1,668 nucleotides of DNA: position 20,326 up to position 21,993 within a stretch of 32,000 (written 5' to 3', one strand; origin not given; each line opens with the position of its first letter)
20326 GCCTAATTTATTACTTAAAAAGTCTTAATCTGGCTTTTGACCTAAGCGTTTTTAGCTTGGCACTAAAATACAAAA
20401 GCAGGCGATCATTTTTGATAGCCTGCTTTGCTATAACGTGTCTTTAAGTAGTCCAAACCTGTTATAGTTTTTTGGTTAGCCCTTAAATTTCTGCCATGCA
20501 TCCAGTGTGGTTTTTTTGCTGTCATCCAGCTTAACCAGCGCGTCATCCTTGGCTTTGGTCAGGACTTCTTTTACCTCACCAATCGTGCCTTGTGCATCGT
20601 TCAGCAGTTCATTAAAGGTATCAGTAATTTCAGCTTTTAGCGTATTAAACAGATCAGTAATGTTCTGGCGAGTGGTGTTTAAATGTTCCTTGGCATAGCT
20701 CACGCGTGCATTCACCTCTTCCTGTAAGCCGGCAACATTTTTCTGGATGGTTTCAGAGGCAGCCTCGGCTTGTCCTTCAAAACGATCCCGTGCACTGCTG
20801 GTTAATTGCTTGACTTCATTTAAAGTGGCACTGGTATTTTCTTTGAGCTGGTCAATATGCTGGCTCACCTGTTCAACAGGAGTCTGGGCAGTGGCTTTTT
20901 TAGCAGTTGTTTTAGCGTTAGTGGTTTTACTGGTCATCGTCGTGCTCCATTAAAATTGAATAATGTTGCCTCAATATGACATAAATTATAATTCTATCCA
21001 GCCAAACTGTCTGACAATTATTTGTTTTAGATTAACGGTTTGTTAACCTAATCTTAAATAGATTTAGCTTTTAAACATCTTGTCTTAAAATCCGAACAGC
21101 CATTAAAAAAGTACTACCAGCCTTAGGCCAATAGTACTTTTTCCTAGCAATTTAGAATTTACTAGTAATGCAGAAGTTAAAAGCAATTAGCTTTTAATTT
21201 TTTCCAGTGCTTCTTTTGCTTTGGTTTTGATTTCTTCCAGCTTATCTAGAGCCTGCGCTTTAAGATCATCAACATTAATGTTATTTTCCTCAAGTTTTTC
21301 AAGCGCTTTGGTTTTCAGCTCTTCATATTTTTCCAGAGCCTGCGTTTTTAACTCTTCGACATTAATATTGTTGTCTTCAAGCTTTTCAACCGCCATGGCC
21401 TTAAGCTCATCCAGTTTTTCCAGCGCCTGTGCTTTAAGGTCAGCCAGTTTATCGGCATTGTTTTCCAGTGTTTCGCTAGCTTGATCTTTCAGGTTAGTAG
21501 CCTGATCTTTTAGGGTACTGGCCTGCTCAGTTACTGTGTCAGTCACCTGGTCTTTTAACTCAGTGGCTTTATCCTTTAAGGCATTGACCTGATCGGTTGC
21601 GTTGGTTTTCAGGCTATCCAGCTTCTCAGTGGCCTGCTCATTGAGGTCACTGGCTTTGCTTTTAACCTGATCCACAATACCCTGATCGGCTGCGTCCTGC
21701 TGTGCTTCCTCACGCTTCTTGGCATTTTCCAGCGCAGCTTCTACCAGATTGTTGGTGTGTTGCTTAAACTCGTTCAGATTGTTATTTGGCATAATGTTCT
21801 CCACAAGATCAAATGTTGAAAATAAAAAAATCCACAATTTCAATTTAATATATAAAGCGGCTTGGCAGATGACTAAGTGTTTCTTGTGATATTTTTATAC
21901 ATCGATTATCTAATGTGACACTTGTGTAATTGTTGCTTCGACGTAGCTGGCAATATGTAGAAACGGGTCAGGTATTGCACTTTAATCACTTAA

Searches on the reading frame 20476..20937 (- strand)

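Call 9: search_protein_families(library=pfam, proteins=[window:20476-20937:-], max_evalue=0.01)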
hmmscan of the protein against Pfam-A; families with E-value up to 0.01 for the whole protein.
window:20476-20937:- (153 aa): 12 families
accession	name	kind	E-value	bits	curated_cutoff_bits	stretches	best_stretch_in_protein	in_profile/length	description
PF01442.23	Apolipoprotein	-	3.6e-06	27.3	90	1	4-126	5-126/190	Apolipoprotein A1/A4/E domain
PF25600.1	TRIM_CC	-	8.1e-05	22.9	30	0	7-74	12-79/142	TRIM protein coiled-coil region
PF07730.19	HisKA_3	-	0.00014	22.8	24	0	10-50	24-64/68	Histidine kinase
PF12205.13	GIT1_C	-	0.00033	21.3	25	1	29-104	2-75/110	G protein-coupled receptor kinase-interacting protein 1 C term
PF23854.1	DUF7217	-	0.00043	20.5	29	1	15-92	133-210/238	Domain of unknown function (DUF7217)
PF14077.11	WD40_alt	-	0.0009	19.5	25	1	61-98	2-39/48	Alternative WD40 repeat motif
PF06013.18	WXG100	-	0.0012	19.5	27.3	1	21-95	9-83/86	Proteins of 100 residues with WXG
PF01134.28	GIDA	-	0.0012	18.4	22.1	1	11-105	219-313/391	Glucose inhibited division protein A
PF24850.1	CC_BshC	-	0.0029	17.9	27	0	9-78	27-96/159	Bacillithiol biosynthesis BshC, C-terminal coiled-coil domain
PF06103.16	DUF948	-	0.0034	18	37.2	0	21-61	28-71/89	Bacterial protein of unknown function (DUF948)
PF04513.17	Baculo_PEP_C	-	0.0038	17.7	38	0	23-128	31-129/140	Baculovirus polyhedron envelope protein, PEP, C terminus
PF08702.15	Fib_alpha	-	0.005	17.5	29.9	1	15-102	31-113/143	Fibrinogen alpha/beta chain family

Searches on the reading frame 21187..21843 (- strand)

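Call 9: search_protein_families(library=pfam, proteins=[window:21187-21843:-], max_evalue=0.01)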
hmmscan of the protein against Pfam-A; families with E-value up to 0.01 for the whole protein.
window:21187-21843:- (218 aa): 2 families
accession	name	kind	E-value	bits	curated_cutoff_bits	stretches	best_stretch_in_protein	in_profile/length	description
PF01442.23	Apolipoprotein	-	8.1e-06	26.1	90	1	44-145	74-182/190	Apolipoprotein A1/A4/E domain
PF12732.12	YtxH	-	0.0001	23.1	37.5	0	65-108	24-67/71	YtxH-like protein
